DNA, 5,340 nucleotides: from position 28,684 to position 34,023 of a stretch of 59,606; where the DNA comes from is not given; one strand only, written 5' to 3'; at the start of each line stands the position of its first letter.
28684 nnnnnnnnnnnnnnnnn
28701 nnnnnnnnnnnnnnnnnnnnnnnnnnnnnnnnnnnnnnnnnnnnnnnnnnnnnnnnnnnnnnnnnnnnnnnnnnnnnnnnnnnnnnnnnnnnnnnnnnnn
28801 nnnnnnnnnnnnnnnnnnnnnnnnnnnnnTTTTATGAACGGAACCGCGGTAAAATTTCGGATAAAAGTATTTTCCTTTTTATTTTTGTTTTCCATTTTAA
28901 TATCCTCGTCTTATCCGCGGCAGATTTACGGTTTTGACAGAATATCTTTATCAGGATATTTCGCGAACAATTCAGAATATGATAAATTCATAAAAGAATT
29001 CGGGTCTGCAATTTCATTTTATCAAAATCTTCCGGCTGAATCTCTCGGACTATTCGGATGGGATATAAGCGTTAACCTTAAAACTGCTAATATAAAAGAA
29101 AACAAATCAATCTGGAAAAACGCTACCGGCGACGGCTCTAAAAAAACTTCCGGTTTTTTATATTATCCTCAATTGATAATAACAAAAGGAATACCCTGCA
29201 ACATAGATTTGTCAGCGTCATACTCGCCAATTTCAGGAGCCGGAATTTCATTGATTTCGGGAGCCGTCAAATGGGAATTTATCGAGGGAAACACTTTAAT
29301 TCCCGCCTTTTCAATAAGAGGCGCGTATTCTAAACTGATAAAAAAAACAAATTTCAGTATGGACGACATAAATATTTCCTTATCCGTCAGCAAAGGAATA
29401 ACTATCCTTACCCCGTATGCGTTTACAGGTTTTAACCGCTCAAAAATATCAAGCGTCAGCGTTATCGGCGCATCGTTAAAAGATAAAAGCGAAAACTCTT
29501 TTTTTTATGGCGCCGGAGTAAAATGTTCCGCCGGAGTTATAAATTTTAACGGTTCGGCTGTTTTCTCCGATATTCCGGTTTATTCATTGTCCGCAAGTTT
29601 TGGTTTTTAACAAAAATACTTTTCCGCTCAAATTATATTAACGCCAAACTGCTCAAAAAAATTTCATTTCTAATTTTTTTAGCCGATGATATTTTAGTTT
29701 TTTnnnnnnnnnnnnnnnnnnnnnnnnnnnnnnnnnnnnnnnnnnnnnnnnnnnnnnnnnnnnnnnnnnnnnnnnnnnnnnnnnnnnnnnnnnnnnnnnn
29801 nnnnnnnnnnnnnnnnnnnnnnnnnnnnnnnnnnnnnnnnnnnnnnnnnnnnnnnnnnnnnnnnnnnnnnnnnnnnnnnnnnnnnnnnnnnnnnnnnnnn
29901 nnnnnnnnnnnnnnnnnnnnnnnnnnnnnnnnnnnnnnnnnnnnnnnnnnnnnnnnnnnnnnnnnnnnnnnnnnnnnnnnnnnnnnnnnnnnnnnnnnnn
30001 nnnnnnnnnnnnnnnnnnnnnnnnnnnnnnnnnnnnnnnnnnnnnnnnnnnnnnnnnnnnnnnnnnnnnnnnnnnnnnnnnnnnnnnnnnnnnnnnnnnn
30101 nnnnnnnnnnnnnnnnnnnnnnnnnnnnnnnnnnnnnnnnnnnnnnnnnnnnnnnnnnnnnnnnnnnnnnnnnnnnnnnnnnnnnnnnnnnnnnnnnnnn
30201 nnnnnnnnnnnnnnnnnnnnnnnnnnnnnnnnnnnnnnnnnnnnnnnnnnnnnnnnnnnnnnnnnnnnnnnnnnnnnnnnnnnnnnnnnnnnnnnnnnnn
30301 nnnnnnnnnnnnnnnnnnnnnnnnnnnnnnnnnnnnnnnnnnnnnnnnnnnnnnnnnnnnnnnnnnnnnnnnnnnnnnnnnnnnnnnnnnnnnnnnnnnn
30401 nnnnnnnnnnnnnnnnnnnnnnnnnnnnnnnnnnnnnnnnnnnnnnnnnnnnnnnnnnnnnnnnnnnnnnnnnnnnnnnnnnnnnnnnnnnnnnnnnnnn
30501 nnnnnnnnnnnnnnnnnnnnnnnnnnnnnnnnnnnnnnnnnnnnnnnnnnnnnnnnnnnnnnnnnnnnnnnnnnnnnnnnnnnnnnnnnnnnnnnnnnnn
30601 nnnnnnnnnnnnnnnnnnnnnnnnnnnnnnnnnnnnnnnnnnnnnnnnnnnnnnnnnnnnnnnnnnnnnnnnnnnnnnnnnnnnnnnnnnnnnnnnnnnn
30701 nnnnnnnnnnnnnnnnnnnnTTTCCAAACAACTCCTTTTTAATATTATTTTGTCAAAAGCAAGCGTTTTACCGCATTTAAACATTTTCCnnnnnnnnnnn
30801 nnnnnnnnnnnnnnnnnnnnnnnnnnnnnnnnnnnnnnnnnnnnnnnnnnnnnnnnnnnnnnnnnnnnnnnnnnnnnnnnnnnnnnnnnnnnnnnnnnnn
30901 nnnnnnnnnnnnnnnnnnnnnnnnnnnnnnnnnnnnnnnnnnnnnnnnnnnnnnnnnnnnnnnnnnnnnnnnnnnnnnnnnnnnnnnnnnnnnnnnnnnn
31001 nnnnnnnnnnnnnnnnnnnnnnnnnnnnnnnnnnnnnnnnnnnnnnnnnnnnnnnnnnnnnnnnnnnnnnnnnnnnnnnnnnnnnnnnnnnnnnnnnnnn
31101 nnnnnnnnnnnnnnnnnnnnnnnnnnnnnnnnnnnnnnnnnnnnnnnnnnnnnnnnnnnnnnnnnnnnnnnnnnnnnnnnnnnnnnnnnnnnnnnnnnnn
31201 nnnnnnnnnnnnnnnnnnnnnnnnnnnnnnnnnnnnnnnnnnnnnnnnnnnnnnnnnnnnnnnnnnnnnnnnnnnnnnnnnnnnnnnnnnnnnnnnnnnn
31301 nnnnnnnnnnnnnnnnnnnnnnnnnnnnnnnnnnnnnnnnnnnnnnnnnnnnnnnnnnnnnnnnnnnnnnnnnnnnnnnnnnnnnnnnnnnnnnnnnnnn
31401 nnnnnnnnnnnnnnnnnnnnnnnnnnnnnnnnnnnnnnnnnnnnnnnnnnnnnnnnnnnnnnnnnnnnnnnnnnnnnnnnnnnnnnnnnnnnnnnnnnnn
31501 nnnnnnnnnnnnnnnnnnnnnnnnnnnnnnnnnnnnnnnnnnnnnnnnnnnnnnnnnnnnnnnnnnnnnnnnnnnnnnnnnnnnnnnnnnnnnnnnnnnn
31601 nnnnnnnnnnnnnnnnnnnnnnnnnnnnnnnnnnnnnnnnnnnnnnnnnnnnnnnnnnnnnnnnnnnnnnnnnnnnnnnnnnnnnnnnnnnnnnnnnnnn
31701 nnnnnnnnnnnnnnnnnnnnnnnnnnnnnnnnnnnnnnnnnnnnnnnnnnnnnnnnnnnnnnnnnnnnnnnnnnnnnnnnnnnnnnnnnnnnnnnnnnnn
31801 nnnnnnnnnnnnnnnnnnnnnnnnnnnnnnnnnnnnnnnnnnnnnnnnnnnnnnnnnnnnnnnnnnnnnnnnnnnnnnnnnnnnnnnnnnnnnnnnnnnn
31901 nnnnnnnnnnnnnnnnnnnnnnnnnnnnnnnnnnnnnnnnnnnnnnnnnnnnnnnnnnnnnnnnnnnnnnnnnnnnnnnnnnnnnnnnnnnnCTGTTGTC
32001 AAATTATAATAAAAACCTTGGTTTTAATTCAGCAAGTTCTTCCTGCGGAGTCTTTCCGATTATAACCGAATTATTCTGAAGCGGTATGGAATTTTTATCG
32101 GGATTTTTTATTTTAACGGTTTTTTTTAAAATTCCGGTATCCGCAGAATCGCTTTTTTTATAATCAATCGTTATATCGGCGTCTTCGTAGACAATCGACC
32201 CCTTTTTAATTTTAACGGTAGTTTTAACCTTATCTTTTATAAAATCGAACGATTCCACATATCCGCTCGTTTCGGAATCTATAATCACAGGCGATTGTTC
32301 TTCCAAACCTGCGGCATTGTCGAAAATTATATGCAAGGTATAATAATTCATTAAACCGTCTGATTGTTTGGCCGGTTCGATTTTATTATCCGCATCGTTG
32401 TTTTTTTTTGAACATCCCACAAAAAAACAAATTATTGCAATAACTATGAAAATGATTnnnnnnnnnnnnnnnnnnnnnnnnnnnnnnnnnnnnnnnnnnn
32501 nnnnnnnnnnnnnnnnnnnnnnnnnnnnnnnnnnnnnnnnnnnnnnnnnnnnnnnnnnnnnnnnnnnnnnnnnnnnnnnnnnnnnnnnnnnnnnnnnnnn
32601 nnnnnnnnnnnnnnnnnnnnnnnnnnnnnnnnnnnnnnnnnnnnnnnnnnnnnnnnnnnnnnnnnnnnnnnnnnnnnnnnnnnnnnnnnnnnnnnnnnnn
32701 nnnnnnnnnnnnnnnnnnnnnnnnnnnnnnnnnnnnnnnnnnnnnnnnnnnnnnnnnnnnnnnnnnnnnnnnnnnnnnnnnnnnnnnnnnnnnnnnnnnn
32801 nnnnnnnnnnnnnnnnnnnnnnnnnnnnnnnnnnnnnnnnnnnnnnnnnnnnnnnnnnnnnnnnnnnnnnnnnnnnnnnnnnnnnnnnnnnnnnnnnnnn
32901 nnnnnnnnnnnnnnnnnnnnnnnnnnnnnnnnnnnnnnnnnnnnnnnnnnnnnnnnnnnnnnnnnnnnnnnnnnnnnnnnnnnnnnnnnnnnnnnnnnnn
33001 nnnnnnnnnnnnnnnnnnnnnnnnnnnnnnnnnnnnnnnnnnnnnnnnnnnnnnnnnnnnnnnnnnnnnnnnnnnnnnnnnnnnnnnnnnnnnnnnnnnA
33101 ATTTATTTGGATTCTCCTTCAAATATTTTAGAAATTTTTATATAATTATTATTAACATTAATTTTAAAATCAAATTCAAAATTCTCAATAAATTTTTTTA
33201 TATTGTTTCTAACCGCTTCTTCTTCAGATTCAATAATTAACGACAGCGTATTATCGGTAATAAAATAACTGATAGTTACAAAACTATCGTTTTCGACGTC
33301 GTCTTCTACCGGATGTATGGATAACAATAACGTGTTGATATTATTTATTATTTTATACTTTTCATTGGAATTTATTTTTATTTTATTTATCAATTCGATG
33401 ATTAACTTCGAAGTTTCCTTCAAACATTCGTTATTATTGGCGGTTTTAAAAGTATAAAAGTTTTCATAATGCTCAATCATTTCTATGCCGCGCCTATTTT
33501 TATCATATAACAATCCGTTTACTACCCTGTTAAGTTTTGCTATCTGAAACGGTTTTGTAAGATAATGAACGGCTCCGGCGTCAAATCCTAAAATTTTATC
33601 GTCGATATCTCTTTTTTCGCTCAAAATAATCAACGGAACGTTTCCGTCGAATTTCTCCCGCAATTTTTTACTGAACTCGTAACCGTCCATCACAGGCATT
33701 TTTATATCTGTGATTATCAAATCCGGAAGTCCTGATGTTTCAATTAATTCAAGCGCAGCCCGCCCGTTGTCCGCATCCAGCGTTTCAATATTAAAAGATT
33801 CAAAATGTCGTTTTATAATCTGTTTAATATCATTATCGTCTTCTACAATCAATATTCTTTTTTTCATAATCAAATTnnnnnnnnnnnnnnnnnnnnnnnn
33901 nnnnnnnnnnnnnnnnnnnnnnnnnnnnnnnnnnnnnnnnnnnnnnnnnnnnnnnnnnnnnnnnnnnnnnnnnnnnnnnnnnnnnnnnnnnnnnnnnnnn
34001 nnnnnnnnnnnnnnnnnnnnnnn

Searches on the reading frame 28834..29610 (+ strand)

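Call 46: search_protein_families(library=pfam, proteins=[window:28834-29610:+], max_evalue=0.001)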
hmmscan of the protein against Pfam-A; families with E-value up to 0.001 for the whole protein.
window:28834-29610:+ (258 aa): 1 family
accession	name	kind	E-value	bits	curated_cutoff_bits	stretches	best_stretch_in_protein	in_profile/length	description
PF20230.4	DUF6588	-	5.9e-06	26.1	27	1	83-258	121-319/319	Family of unknown function (DUF6588)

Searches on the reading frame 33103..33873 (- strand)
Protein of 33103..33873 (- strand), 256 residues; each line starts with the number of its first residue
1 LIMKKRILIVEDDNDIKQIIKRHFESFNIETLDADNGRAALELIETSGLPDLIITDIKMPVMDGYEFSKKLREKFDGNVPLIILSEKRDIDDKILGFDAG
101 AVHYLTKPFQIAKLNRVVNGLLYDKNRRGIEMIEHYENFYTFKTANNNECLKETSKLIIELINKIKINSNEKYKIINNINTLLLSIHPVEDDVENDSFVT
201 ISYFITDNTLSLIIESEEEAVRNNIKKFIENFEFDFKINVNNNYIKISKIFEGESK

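Call 3: search_protein_families(library=pfam, proteins=[window:33103-33873:-], max_evalue=1)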
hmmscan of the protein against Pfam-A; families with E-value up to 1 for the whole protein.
window:33103-33873:- (256 aa): 3 families
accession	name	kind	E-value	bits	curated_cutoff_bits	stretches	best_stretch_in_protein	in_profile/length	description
PF00072.30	Response_reg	-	3.2e-26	92.1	30.2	1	7-118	1-110/111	Response regulator receiver domain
PF06835.18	LptC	-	0.031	14.3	21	1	158-202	100-144/175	Lipopolysaccharide-assembly, LptC-related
PF02002.24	TFIIE_alpha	-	0.053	13.8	22.9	1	160-230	32-101/105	TFIIE alpha subunit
